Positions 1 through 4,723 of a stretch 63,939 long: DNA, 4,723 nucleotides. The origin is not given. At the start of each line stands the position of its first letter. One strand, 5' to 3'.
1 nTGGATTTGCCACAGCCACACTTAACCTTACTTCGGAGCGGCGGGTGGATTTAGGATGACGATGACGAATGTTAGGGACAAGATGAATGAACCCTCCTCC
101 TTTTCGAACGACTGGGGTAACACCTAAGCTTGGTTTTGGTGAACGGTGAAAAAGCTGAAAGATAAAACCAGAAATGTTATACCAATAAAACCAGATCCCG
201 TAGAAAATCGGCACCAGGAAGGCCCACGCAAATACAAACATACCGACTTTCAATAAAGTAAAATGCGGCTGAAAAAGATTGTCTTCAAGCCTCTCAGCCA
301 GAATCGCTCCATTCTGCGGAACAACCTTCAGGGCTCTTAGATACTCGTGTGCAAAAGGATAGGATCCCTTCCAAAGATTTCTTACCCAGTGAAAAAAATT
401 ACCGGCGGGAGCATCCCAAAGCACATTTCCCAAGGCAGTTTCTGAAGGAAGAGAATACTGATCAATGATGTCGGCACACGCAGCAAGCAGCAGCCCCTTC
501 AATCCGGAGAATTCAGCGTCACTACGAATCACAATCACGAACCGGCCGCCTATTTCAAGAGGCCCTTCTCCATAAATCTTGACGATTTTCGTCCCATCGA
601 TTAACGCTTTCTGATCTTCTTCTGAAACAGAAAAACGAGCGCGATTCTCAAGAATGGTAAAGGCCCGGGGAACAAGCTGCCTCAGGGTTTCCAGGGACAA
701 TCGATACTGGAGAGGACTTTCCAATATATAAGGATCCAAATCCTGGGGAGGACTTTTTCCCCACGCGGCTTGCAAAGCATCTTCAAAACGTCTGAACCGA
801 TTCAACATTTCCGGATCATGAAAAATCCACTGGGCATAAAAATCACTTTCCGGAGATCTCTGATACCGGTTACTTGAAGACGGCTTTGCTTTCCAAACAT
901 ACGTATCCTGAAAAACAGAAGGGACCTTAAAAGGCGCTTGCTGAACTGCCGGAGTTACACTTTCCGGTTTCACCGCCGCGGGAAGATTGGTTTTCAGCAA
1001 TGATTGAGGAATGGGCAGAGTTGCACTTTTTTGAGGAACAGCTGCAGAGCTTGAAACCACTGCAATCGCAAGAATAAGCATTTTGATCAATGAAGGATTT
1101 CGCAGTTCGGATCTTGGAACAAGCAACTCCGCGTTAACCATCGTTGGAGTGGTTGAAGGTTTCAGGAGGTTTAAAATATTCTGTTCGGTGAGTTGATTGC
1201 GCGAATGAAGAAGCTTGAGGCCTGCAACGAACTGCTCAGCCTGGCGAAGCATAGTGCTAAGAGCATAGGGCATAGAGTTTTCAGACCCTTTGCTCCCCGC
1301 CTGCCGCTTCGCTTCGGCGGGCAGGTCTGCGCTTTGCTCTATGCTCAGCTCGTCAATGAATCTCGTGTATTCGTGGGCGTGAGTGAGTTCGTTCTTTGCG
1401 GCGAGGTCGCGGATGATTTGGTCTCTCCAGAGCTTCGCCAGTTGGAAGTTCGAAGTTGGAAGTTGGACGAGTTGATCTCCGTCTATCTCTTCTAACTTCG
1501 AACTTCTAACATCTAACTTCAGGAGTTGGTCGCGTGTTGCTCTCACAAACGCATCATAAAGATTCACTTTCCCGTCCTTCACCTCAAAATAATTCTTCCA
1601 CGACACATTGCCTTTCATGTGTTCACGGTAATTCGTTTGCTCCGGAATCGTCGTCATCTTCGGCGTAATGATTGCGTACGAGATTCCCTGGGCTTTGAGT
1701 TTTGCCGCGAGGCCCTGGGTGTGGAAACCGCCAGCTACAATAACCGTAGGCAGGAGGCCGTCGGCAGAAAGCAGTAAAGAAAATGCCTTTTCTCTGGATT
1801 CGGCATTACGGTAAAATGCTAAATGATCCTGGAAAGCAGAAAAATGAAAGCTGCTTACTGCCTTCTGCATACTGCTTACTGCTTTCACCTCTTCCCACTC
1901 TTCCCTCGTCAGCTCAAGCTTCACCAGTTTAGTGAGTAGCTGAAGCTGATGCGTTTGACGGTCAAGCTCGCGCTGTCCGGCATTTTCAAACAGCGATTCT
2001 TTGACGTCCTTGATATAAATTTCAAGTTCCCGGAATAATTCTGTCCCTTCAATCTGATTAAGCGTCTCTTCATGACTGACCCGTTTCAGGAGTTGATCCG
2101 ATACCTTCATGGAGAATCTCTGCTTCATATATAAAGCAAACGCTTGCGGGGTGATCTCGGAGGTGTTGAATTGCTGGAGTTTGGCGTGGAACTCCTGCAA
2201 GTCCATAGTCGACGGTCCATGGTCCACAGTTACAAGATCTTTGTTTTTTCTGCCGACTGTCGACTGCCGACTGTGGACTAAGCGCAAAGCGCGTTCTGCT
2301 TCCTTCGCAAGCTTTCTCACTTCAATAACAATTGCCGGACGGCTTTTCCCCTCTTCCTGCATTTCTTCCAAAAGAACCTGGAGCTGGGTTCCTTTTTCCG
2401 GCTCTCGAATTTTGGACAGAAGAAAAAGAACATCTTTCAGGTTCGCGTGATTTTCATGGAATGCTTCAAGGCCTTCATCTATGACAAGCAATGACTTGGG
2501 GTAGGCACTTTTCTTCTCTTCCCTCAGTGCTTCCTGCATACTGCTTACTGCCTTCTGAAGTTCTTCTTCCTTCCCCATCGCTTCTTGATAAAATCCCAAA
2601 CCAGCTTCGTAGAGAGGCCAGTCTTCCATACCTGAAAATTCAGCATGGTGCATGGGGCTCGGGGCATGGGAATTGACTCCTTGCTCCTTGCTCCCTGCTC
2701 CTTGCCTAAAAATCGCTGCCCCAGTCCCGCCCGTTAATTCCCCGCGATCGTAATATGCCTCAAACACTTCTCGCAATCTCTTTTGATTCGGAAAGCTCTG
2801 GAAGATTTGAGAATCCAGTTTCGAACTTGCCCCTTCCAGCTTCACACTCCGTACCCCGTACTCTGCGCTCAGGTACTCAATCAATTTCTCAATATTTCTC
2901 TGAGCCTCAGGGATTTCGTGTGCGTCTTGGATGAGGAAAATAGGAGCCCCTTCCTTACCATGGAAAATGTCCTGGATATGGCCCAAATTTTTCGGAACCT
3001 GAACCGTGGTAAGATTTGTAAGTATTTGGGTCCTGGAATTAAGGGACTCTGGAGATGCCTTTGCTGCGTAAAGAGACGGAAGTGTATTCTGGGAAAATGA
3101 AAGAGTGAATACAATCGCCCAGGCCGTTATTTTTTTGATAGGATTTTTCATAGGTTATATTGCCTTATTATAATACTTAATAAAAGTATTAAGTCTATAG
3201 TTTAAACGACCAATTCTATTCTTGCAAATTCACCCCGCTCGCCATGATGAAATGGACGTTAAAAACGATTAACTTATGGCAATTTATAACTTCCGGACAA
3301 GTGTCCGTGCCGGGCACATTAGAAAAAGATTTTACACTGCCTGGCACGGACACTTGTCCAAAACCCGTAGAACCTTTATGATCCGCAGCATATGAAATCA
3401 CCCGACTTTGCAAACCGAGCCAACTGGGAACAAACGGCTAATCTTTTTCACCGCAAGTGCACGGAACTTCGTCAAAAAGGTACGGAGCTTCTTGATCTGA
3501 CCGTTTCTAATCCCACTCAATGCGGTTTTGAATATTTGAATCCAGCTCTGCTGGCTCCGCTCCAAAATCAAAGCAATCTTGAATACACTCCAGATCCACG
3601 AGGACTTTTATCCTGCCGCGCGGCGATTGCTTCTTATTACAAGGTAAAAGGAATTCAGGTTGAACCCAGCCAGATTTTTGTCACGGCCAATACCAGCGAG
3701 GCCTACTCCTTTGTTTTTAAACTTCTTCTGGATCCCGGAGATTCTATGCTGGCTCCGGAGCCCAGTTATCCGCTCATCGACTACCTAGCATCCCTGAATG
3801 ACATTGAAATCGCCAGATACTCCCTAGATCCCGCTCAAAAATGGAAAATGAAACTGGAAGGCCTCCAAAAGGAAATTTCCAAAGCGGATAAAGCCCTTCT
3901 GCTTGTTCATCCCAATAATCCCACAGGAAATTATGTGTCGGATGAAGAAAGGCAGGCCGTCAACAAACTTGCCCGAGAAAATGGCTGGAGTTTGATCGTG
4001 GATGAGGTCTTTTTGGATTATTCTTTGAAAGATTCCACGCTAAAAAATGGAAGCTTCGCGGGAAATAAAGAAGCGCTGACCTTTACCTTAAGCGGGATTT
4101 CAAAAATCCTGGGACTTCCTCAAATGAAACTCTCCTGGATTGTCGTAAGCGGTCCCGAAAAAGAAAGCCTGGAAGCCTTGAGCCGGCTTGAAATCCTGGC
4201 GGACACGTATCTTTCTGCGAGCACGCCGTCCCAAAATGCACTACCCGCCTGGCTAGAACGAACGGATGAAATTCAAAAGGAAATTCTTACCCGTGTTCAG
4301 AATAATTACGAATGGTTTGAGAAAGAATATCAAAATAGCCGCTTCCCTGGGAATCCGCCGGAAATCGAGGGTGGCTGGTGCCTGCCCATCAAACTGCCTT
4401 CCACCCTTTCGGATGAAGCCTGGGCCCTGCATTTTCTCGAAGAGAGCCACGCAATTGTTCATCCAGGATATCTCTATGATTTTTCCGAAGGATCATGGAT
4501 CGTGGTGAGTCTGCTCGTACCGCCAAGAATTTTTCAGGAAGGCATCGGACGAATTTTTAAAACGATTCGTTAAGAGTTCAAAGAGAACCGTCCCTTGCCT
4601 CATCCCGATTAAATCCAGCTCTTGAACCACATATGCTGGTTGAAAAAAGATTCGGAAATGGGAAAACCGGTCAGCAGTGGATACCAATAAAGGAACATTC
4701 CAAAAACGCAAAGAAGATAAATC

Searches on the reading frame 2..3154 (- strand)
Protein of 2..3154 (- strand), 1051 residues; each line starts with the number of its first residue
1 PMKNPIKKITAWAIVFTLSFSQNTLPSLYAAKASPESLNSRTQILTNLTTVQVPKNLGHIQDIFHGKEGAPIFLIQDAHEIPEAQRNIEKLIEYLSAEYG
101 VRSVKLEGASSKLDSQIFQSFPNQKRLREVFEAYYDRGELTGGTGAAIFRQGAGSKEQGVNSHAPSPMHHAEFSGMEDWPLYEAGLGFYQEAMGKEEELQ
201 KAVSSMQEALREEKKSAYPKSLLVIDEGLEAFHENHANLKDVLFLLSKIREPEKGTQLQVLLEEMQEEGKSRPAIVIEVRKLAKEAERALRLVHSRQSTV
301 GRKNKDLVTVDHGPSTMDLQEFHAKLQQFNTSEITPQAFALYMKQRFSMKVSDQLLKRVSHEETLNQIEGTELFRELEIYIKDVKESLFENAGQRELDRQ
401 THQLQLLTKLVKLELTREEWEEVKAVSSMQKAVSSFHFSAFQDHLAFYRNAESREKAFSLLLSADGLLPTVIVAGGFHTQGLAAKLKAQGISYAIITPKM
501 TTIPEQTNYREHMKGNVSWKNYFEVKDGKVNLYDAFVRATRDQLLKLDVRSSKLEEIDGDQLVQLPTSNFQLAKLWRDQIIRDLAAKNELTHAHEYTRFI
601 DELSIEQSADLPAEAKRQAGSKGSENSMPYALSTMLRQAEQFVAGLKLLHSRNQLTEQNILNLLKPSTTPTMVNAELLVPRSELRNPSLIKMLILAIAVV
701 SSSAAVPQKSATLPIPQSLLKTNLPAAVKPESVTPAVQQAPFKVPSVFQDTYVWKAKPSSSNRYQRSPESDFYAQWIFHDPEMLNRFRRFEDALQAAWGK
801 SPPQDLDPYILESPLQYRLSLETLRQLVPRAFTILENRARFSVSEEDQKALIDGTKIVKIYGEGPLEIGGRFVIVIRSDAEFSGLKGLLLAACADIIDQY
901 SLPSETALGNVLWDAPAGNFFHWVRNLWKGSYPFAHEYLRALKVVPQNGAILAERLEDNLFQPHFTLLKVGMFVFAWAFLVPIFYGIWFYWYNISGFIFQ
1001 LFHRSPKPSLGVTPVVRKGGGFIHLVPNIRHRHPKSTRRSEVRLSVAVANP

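Call 8: search_protein_families(library=pfam, proteins=[window:2-3154:-], max_evalue=0.1)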
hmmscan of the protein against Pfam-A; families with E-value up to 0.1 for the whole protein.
window:2-3154:- (1051 aa): 1 family
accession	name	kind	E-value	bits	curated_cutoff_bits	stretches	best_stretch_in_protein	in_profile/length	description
PF09384.15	UTP15_C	-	0.04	14.1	33.1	0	305-386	6-88/147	UTP15 C terminal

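Call 9: search_protein_families(library=ncbifam, proteins=[window:2-3154:-], max_evalue=0.1)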
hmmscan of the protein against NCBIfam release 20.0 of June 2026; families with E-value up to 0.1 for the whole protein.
window:2-3154:- (1051 aa): 0 families

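Call 38: find_homologous_proteins(query=window:2-3154:-, max_evalue=0.001)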
Query window:2-3154:- (1051 aa): 7 proteins with E <= 0.001 among 8000 candidates.
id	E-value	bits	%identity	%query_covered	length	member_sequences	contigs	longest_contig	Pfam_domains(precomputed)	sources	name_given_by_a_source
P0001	0.0e+0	2359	100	100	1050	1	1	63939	-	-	-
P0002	1.3e-119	419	42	63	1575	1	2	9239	-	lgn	-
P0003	1.4e-106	376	37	61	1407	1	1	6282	-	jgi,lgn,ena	-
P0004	1.2e-92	330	35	65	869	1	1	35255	-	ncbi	-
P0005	1.4e-65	240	29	63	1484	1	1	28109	-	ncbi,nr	ncbi:MAG: hypothetical protein HYZ83_00925 [Candidatus Omnitrophica bacterium]|nr:hypothetical prote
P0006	7.6e-19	85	32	13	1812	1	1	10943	PF00300.28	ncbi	-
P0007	2.5e-9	54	23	45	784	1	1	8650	-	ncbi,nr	ncbi:MAG: hypothetical protein P9M03_07870, partial [Candidatus Theseobacter exili]|nr:hypothetical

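Call 49: find_encoding_contigs(protein=P0003, flank=10000, max_places=3)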
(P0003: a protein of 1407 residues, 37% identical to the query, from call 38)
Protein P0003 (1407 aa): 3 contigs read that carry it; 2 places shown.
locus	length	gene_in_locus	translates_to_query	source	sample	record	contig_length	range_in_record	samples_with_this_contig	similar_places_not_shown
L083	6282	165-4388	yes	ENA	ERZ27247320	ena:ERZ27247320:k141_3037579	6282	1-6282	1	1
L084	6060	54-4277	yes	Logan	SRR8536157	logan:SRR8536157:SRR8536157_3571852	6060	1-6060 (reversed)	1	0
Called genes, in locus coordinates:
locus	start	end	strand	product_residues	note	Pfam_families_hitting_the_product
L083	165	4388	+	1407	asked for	-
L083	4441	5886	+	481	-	-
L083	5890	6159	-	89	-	-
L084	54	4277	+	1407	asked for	-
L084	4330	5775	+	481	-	-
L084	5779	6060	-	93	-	?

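Call 50: find_encoding_contigs(protein=P0005, flank=10000, max_places=3)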
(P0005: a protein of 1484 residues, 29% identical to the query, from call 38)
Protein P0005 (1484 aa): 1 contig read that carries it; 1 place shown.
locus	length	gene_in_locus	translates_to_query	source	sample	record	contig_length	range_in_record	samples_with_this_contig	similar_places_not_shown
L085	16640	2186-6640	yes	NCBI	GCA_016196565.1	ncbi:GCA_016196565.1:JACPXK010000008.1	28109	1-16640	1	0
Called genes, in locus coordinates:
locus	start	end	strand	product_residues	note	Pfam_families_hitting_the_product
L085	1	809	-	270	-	?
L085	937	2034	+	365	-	PF01926:MMR_HSR1, PF02421:FeoB_N, PF06071:YchF-GTPase_C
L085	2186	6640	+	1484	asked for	-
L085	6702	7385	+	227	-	PF25087:GMPPB_C (faint), PF00132:Hexapep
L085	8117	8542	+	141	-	PF00075:RNase_H, PF13456:RVT_3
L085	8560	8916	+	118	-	PF01925:TauE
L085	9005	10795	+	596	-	PF05140:ResB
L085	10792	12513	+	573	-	PF01578:Cytochrom_C_asm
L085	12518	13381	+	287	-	PF13646:HEAT_2, PF03130:HEAT_PBS (faint), PF13513:HEAT_EZ (faint), PF02985:HEAT (faint), PF13646:HEAT_2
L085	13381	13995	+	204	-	PF00355:Rieske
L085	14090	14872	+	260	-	PF00033:Cytochrome_B, PF13631:Cytochrom_B_N_2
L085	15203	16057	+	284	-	PF00032:Cytochrom_B_C (weak)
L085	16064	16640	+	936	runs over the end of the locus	PF02433:FixO (faint), PF13442:Cytochrome_CBB3 (faint), PF14522:Cytochrome_C7 (faint), PF14537:Cytochrom_c3_2 (faint), PF00034:Cytochrom_C (weak)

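Call 61: find_homologous_proteins(query=A1, max_evalue=0.00001)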
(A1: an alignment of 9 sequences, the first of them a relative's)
Query A1 (9 sequences) (1050 aa, profile of the alignment): 13 proteins with E <= 0.00001 among 8000 candidates.
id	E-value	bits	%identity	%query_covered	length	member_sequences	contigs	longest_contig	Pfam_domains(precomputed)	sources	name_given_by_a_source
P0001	0.0e+0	1129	100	100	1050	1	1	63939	-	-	-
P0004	2.7e-274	932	35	65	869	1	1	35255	-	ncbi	-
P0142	6.3e-232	792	39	62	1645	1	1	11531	-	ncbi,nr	ncbi:MAG: hypothetical protein EXS63_08820, partial [Candidatus Omnitrophica bacterium]|nr:hypotheti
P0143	7.3e-199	682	37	60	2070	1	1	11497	-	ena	-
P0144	5.3e-187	643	39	63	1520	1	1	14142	-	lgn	-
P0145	3.5e-182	627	37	63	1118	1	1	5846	-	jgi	-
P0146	7.6e-181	622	39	59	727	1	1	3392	-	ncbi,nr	ncbi:MAG TPA: hypothetical protein VD913_04950, partial [bacterium]|nr:hypothetical protein [bacteri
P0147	3.6e-163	564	37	29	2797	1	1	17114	-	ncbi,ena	-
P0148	5.8e-162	560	33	64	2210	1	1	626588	-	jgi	-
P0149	3.1e-159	551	33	63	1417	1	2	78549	-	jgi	jgi:hypothetical protein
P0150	3.7e-140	487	30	59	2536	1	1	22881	PF13489.13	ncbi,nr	ncbi:MAG: hypothetical protein JW893_00545, partial [Candidatus Omnitrophica bacterium]|nr:hypotheti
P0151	3.4e-91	325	27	60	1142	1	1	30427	PF06293.21,PF00069.32,PF03109.23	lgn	-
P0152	1.2e-66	244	21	55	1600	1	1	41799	-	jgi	jgi:hypothetical protein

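Call 72: find_encoding_contigs(protein=P0147, flank=10000, max_places=3)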
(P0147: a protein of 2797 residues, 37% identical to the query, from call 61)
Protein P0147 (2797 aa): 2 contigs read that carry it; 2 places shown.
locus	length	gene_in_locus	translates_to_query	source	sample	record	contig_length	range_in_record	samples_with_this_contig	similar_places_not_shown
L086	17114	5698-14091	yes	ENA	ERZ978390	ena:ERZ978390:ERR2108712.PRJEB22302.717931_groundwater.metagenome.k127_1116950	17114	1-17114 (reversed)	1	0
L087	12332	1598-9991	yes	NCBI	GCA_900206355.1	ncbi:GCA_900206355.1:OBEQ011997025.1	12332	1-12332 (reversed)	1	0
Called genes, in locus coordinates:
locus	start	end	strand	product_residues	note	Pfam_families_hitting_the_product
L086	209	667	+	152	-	PF02590:SPOUT_MTase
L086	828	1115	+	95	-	PF02686:GatC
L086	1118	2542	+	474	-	PF01425:Amidase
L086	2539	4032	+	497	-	PF02934:GatB_N, PF02637:GatB_Yqey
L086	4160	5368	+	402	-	PF00814:TsaD, PF22521:HypF_C_2 (weak)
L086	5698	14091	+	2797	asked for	-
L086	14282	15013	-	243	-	PF02535:Zip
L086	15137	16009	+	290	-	PF01634:HisG, PF08029:HisG_C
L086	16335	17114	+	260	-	?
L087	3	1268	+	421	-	?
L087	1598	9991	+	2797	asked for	-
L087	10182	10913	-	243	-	PF02535:Zip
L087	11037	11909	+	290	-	PF01634:HisG, PF08029:HisG_C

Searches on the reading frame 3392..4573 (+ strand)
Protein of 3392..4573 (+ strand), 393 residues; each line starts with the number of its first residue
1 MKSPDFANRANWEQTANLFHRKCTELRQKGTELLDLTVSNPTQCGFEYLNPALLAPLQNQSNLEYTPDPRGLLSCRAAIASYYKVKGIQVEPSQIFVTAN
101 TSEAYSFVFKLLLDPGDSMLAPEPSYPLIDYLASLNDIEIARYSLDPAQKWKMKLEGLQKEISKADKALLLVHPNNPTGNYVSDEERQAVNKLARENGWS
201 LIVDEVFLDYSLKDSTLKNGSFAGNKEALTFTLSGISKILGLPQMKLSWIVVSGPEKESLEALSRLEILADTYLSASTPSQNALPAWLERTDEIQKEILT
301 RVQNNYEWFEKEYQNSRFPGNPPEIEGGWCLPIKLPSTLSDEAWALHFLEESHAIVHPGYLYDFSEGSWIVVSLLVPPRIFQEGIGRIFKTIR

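Call 15: search_protein_families(library=pfam, proteins=[window:3392-4573:+], max_evalue=0.001)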
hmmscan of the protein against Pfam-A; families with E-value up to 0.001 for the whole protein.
window:3392-4573:+ (393 aa): 1 family
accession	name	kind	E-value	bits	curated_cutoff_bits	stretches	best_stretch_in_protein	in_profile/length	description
PF00155.27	Aminotran_1_2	-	7.1e-34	118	19.7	1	58-312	30-289/361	Aminotransferase class I and II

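Call 18: find_encoding_contigs(protein=window:3392-4573:+, flank=10000, max_places=6)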
Protein window:3392-4573:+ (393 aa): no gene with exactly this product is on record in the collection.
